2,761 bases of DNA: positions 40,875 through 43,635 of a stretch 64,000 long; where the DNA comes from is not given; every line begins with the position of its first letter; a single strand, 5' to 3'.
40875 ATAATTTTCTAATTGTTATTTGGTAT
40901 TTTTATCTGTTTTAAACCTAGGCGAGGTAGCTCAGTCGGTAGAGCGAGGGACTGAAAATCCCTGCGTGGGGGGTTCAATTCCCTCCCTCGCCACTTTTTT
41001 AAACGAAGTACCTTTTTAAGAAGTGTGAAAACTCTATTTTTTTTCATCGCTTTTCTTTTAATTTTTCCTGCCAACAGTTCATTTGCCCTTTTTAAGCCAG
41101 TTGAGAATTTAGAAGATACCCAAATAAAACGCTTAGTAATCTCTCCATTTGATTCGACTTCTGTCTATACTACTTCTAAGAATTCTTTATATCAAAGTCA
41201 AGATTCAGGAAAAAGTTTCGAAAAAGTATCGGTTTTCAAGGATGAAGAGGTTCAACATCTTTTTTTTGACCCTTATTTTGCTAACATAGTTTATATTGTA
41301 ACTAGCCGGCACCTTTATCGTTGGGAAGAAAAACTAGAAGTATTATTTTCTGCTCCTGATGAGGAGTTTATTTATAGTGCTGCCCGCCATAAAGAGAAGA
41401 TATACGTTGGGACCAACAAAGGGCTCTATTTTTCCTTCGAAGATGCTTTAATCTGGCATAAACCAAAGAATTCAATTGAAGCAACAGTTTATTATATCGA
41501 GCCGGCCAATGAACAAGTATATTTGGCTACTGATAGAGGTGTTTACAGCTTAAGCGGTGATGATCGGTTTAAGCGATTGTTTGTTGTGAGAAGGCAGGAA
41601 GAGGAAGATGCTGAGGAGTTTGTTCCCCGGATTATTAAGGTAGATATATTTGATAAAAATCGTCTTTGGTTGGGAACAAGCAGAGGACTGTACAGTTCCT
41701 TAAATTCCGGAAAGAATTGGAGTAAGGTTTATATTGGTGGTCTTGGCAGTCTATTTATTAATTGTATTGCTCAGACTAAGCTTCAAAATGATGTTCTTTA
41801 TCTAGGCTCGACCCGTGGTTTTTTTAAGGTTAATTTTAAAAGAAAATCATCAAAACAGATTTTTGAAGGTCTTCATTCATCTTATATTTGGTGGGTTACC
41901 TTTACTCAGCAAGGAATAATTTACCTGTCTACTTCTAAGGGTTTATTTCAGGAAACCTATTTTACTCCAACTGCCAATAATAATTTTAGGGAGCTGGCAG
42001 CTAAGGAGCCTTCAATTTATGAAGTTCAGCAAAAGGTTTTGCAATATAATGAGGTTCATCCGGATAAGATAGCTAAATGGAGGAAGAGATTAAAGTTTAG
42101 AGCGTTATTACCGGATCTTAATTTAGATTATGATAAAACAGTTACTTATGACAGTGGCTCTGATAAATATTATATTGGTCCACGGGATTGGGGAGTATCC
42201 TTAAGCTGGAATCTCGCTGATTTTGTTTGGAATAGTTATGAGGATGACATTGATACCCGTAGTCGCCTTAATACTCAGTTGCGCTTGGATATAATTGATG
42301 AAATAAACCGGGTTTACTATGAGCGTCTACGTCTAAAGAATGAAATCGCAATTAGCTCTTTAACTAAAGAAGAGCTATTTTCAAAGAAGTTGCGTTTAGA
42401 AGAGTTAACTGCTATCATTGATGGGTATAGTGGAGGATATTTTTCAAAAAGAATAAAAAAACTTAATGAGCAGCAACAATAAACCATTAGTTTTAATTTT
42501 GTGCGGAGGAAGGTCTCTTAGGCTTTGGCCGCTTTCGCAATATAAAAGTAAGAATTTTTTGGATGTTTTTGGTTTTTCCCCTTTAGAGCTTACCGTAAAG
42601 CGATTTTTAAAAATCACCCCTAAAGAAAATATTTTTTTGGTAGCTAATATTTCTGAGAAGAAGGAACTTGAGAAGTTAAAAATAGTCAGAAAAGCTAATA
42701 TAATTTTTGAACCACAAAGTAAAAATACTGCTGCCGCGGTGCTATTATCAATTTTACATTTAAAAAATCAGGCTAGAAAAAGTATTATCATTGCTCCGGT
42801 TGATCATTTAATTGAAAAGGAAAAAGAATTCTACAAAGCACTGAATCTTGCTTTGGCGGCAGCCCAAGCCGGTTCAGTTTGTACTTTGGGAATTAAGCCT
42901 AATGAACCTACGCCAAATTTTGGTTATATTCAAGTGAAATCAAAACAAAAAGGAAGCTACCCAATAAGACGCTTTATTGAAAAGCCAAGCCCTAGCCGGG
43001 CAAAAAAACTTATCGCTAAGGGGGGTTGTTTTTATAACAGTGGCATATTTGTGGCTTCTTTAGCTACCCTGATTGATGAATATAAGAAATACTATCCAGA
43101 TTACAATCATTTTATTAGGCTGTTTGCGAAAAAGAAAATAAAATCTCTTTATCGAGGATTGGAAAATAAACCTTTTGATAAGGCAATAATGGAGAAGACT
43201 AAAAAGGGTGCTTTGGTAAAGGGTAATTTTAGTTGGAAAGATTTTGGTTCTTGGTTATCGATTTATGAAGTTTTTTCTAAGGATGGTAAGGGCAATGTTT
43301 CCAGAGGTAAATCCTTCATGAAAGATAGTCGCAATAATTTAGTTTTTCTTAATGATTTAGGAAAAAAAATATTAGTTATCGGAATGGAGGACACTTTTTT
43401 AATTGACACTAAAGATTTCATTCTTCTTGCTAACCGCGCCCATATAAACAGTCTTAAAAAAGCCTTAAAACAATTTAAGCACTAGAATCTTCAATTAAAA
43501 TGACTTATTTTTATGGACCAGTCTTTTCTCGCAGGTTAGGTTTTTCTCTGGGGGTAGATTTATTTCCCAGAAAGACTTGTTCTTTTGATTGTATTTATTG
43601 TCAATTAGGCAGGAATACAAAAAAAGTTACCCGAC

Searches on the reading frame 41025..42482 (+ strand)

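Call 42: search_protein_families(library=pfam, proteins=[window:41025-42482:+], max_evalue=0.00001)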
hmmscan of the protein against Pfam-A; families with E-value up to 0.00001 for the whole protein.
window:41025-42482:+ (485 aa): 1 family
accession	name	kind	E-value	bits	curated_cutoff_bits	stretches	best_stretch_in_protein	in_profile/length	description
PF15902.12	Sortilin-Vps10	-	6.1e-07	29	33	0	29-95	20-89/446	Sortilin, neurotensin receptor 3,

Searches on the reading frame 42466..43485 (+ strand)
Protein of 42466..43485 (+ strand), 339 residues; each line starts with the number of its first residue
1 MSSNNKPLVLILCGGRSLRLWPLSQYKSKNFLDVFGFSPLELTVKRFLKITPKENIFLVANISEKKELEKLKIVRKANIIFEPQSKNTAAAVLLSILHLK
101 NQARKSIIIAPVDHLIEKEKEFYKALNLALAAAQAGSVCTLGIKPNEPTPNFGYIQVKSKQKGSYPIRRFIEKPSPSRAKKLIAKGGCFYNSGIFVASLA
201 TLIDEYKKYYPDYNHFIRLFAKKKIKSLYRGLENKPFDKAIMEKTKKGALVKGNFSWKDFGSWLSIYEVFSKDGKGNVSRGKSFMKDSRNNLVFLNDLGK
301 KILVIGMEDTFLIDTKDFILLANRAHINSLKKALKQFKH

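Call 42: search_protein_families(library=pfam, proteins=[window:42466-43485:+], max_evalue=0.00001)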
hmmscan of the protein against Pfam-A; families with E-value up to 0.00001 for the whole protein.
window:42466-43485:+ (339 aa): 1 family
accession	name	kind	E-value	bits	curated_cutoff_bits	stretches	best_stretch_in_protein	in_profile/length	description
PF00483.29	NTP_transferase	-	8.9e-33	114.3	21.2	1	10-273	3-242/245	Nucleotidyl transferase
